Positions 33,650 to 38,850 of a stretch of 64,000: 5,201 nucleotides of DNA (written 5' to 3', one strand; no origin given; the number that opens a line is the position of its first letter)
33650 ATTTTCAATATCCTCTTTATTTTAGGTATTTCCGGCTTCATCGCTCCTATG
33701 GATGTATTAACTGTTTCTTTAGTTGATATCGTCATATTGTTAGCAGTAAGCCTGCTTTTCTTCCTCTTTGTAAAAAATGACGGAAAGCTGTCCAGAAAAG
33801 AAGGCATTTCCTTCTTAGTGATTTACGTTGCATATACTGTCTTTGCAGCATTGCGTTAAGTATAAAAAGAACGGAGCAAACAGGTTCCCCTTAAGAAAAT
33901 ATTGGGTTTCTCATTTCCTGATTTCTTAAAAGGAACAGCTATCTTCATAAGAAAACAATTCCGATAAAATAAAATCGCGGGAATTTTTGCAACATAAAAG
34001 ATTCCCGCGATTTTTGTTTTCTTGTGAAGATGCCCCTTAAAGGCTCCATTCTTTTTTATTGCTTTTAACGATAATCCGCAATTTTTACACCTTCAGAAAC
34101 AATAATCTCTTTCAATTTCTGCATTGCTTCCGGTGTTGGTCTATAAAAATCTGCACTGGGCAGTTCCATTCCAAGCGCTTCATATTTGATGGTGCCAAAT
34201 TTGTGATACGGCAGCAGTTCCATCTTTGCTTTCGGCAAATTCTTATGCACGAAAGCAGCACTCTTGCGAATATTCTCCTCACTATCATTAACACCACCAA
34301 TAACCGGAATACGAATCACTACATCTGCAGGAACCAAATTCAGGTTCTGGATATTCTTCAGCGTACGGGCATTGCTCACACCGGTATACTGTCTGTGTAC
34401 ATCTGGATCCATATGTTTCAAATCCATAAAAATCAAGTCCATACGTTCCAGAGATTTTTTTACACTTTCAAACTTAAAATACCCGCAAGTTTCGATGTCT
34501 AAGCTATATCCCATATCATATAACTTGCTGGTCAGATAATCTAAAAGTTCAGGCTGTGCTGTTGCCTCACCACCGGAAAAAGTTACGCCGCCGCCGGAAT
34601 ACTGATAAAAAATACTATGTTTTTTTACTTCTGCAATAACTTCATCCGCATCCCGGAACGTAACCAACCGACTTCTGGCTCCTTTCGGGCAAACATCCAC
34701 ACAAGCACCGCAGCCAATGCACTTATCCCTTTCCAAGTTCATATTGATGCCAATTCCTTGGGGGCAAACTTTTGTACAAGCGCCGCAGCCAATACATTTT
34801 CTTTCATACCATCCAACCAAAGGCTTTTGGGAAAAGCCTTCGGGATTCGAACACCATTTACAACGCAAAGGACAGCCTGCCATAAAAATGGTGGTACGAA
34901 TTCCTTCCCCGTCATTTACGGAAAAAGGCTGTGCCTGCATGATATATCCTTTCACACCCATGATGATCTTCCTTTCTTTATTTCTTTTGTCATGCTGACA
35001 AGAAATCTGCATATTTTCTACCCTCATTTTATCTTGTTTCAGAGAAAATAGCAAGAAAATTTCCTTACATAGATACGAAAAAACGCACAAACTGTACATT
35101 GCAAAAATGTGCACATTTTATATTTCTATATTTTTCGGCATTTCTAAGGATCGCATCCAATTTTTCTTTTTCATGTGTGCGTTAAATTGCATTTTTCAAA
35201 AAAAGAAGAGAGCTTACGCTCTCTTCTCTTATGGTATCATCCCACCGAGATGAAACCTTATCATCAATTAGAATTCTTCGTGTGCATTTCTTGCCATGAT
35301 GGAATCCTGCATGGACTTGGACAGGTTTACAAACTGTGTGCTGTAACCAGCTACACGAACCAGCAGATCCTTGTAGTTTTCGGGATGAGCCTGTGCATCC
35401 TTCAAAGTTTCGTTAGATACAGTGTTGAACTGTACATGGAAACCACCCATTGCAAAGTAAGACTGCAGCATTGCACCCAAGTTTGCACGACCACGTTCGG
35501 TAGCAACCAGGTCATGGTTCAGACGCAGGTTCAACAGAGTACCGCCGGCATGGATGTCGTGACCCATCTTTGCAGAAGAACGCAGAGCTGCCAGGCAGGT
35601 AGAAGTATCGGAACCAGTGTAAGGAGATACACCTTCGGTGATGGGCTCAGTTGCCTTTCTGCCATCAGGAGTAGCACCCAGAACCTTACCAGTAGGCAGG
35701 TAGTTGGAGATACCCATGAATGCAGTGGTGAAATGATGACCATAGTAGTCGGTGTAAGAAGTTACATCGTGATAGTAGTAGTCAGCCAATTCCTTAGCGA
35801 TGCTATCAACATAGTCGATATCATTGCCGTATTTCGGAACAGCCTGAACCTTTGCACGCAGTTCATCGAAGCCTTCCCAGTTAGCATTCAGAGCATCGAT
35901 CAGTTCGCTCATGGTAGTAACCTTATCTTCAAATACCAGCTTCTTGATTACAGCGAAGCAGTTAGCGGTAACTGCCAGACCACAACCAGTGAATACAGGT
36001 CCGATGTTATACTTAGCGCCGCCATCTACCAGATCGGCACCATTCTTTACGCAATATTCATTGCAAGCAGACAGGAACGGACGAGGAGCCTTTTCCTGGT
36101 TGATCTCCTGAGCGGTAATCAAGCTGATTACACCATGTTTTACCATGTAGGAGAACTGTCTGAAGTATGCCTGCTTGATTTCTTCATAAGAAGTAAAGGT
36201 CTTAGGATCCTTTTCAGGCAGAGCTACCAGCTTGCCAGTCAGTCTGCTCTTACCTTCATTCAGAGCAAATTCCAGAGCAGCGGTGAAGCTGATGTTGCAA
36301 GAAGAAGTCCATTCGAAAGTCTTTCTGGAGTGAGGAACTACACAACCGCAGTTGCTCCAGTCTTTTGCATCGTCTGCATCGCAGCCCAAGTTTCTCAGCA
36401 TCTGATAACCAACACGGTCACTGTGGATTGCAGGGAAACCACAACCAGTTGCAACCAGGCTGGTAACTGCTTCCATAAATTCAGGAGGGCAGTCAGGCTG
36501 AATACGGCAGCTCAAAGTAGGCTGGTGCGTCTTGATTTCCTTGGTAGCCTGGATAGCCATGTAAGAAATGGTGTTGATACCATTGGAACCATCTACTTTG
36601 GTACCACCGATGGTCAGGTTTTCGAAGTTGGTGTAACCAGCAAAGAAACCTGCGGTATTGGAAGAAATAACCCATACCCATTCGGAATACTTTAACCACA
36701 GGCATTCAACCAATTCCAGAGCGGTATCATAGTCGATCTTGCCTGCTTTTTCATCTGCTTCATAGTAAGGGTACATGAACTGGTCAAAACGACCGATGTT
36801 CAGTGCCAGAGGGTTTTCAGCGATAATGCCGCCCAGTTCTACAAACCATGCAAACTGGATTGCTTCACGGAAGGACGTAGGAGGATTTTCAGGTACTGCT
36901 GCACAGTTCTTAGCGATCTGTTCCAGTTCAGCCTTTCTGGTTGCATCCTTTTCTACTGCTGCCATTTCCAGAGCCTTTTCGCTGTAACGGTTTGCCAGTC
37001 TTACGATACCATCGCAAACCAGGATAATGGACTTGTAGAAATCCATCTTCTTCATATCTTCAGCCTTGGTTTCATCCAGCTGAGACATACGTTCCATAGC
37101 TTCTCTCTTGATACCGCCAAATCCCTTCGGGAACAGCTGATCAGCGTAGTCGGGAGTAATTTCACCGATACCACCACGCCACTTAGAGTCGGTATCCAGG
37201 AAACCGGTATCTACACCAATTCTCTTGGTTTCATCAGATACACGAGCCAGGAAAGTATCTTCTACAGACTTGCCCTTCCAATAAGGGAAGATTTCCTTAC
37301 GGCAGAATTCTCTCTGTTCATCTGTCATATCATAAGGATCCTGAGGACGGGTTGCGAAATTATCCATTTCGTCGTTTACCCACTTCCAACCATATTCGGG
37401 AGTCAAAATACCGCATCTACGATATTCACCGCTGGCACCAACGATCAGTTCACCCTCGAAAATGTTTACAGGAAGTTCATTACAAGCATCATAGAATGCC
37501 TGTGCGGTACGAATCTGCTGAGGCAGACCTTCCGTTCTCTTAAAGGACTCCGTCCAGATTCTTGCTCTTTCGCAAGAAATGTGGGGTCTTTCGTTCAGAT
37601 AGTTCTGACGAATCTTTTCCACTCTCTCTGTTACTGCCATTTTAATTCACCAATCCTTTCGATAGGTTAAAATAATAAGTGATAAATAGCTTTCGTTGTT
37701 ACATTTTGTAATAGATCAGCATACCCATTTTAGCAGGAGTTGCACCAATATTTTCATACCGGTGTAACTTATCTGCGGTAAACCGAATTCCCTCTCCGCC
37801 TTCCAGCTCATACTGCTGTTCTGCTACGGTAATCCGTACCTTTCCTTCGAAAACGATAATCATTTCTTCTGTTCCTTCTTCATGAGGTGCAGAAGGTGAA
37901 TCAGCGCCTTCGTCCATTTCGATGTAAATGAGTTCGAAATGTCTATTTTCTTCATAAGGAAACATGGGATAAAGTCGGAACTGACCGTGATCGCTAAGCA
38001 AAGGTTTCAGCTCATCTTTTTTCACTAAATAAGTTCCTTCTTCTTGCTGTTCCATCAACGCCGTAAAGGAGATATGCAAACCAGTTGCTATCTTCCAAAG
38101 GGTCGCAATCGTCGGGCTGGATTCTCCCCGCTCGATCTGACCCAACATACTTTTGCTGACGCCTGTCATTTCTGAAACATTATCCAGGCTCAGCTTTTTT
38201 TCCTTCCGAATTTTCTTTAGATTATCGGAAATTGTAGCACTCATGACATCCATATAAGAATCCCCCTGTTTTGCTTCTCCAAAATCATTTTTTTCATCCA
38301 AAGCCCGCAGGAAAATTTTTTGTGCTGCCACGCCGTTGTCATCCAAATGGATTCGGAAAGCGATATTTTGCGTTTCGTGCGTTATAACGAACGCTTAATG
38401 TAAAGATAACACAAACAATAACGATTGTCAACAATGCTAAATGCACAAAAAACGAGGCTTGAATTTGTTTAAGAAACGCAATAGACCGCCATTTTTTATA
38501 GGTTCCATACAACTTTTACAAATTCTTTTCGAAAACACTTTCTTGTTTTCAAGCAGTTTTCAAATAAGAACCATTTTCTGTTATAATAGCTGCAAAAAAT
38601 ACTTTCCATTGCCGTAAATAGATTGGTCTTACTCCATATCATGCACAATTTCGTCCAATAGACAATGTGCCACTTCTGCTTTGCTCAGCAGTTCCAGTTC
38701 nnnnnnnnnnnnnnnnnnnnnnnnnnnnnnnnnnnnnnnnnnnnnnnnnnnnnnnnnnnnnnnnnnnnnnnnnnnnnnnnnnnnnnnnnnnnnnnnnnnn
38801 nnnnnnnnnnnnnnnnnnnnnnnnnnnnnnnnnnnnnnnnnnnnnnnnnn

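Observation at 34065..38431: Isolated glycyl-radical enzyme locus whose catalytic loop reads GCVVP, lacking the eliminase Glu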

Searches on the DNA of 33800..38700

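Call 45: search_rna_families(source=window, start=33800, end=38700, threshold=evalue, max_evalue=1)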
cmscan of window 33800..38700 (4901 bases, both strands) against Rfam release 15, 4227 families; matches with E-value up to 1: 3.
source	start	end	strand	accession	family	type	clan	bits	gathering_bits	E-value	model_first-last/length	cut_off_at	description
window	33947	34019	+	RF00042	CopA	Gene; antisense;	-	25.6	60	0.22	1-92/92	no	CopA-like RNA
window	33861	34022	+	RF00558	L20_leader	Cis-reg; leader;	-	23.4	58.7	0.25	1-127/127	no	Ribosomal protein L20 leader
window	33941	34031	+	RF04262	MIR1319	Gene; miRNA;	-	23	116.6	0.85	1-119/119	no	MIR1319 microRNA precursor family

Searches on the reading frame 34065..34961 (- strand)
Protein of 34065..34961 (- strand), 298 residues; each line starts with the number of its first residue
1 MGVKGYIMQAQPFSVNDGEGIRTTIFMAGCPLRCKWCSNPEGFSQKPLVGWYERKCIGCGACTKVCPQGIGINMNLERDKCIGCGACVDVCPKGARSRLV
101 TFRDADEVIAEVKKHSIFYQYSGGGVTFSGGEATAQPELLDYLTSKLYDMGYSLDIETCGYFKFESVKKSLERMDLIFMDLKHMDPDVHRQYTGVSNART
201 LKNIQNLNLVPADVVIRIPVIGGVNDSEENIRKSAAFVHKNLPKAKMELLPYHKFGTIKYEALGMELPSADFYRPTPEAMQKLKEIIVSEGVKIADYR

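Call 3: search_protein_families(library=pfam, proteins=[window:34065-34961:-])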
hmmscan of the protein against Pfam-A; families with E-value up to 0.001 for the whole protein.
window:34065-34961:- (298 aa): 18 families
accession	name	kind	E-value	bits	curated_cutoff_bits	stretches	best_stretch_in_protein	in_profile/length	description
PF04055.27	Radical_SAM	-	1.4e-16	61.5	29.5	1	25-232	2-163/166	Radical SAM superfamily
PF00037.32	Fer4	-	1.7e-13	50.2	21.1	2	78-96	5-23/24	4Fe-4S binding domain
PF13237.11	Fer4_10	-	1.6e-11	44.4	25.5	2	54-92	7-53/53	4Fe-4S dicluster domain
PF12837.12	Fer4_6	-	5.8e-11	42.2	25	2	78-95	6-23/24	4Fe-4S binding domain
PF12797.12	Fer4_2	-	1e-10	41.3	24.5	2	77-92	6-21/22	4Fe-4S binding domain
PF13353.11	Fer4_12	-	2.8e-10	41.1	22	1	17-176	2-105/137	4Fe-4S single cluster domain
PF12838.12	Fer4_7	-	1.2e-09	39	27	2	55-95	1-52/52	4Fe-4S dicluster domain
PF13183.11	Fer4_8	-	5.1e-09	37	27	0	79-95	3-19/68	4Fe-4S dicluster domain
PF13187.11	Fer4_9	-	8.8e-09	35.7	27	1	55-95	1-51/52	4Fe-4S dicluster domain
PF12800.12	Fer4_4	-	1e-08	35.2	24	1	79-94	2-17/17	4Fe-4S binding domain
PF13746.11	Fer4_18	-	5.7e-07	30.2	27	1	54-93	59-97/114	4Fe-4S dicluster domain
PF12798.12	Fer4_3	-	1.2e-06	29.3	27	1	81-95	1-15/15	4Fe-4S binding domain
PF14697.11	Fer4_21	-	4.4e-06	27.2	35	1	53-92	5-52/59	4Fe-4S dicluster domain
PF13370.11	Fer4_13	-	3.8e-05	24.7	24.5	0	78-93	3-18/58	4Fe-4S single cluster domain of Ferredoxin I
PF17179.9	Fer4_22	-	0.00011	23.5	27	0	54-70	79-95/95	4Fe-4S dicluster domain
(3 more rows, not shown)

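Call 4: search_protein_families(library=ncbifam, proteins=[window:34065-34961:-])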
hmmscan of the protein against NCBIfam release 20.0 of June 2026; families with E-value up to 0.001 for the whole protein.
window:34065-34961:- (298 aa): 56 families (the best 25 are shown)
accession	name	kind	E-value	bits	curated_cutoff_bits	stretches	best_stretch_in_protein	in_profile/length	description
TIGR02494.1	PFLE_PFLC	subfamily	3.5e-93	312.1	174.35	1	7-289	1-291/293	glycyl-radical enzyme activating protein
NF043069.1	T4HPD_activ_SAM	equivalog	5.9e-87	291.8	425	1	5-294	2-295/299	trans-4-hydroxy-L-proline dehydratase activase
NF048010.1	SfplDhtActHpsHDes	equivalog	7.3e-80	268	430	1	4-286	5-297/298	(2S)-3-sulfopropanediol dehydratase activating enzyme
TIGR04395.1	cutC_activ_rSAM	equivalog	1.5e-75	254.4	360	1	4-292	4-302/309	choline TMA-lyase-activating enzyme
NF033719.1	ind_deCO2_activ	equivalog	6.3e-68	229.3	425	1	6-293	2-299/302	indoleacetate decarboxylase activase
NF033717.2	HPDL_rSAM_activ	equivalog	2.8e-67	227.2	420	1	4-293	3-302/311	4-hydroxyphenylacetate decarboxylase activase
NF048008.1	SfplDhtActHpfHKleb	equivalog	3.9e-67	226.7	500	1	7-271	2-277/308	(2S)-3-sulfopropanediol dehydratase activating enzyme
TIGR04003.1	rSAM_BssD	equivalog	3.1e-58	197.4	496.45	1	7-265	3-272/314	[benzylsuccinate synthase]-activating enzyme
NF007483.0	PRK10076.1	equivalog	7.1e-53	179.7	326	2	78-294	70-288/292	[formate-C-acetyltransferase]-activating enzyme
TIGR02493.1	PFLA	equivalog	3.2e-48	164.2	231.75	2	103-287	46-232/235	pyruvate formate-lyase-activating protein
TIGR04041.1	activase_YjjW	hypoth_equivalog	4.9e-46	157.4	250.2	1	6-286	3-264/276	YjjW family glycine radical enzyme activase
NF008356.0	PRK11145.1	equivalog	1.7e-41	142.2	375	2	105-294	53-244/246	pyruvate formate lyase 1-activating protein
TIGR02495.1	NrdG2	equivalog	1.2e-17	63.9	131.15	2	125-241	65-183/193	anaerobic ribonucleoside-triphosphate reductase activating protein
TIGR02491.1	NrdG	equivalog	1.6e-10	41.1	126.1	1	7-45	2-40/154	anaerobic ribonucleoside-triphosphate reductase activating protein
TIGR04349.1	rSAM_QueE_gams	hypoth_equivalog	5.2e-10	39.3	300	1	107-210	52-143/210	7-carboxy-7-deazaguanine synthase QueE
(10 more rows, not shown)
